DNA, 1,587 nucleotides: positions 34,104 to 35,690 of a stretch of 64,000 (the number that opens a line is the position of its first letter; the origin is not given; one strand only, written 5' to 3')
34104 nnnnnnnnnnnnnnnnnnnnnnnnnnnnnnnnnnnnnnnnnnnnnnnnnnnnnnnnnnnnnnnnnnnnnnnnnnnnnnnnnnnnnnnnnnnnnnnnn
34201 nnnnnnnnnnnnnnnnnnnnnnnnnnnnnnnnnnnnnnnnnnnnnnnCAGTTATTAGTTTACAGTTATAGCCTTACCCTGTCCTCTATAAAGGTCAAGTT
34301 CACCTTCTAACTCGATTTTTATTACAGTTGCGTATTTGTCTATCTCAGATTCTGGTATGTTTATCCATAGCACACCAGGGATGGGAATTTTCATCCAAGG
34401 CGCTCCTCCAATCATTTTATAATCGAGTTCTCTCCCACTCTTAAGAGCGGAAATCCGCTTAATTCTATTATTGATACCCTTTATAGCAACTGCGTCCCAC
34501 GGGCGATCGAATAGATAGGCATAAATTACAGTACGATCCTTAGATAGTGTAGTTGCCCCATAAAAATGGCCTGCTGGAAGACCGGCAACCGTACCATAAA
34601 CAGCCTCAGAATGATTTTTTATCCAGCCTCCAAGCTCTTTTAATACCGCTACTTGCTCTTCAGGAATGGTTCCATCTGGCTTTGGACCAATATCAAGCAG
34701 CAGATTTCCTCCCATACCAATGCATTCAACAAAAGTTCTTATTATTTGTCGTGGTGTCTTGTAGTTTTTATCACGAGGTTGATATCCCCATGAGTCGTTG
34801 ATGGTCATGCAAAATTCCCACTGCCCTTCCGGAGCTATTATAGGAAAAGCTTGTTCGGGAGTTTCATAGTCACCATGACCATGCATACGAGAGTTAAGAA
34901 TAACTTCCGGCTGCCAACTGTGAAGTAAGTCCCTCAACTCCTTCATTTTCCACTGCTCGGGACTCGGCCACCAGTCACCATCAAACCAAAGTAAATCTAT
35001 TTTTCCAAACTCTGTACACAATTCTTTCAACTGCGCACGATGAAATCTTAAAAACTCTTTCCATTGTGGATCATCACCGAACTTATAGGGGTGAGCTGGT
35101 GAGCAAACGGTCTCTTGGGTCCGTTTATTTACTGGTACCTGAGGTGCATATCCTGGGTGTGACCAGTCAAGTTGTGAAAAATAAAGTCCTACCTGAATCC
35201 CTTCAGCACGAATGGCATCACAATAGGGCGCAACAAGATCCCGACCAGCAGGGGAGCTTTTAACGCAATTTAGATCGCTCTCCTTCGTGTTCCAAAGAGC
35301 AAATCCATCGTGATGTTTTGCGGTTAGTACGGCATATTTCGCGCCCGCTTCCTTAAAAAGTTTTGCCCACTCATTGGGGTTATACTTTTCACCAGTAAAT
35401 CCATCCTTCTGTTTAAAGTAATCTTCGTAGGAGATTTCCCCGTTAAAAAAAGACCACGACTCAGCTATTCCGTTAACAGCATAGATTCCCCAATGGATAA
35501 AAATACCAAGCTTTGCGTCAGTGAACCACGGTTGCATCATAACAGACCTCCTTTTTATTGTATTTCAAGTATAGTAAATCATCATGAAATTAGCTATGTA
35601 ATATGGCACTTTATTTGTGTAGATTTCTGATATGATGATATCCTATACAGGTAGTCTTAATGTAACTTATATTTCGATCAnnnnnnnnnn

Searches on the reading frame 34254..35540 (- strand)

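Call 8: search_protein_families(library=pfam, proteins=[window:34254-35540:-], max_evalue=0.001)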
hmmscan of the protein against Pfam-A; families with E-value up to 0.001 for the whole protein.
window:34254-35540:- (428 aa): 1 family
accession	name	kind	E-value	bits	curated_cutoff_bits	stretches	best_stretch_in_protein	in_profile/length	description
PF01120.23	Alpha_L_fucos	-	2.6e-93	313.7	25.2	1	3-312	27-345/345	Alpha-L-fucosidase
